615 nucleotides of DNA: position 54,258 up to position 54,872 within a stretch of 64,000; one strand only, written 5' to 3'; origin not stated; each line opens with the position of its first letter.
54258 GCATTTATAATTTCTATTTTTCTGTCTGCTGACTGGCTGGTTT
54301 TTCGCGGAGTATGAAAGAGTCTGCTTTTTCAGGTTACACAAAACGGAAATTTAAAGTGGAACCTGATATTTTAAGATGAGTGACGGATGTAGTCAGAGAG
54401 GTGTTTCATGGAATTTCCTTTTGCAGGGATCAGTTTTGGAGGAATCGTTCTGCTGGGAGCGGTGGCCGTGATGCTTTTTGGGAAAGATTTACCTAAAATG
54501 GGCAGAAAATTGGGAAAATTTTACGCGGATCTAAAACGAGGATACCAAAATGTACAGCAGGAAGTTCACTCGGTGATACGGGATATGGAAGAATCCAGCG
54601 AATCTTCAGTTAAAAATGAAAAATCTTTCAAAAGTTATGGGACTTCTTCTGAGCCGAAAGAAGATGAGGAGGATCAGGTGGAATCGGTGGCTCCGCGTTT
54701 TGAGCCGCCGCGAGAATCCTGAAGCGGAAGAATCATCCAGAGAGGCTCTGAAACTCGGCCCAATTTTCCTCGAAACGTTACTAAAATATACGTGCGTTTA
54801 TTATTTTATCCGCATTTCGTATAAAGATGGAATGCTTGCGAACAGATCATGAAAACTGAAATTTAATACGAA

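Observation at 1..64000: One ~105-nt structured repeat (SIR105) occupies nearly every intergenic spacer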

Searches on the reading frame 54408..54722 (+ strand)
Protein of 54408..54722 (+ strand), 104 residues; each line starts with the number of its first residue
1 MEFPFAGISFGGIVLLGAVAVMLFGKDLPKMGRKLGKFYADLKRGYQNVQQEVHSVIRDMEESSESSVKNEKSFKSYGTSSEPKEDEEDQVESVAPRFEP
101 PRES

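Call 48: search_protein_families(library=pfam, proteins=[window:54408-54722:+], max_evalue=0.01)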
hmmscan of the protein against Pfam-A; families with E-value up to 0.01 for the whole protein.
window:54408-54722:+ (104 aa): 1 family
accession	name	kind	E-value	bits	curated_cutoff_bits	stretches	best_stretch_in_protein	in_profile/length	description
PF02416.21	TatA_B_E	-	7.7e-05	22.3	21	1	8-52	1-46/53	mttA/Hcf106 family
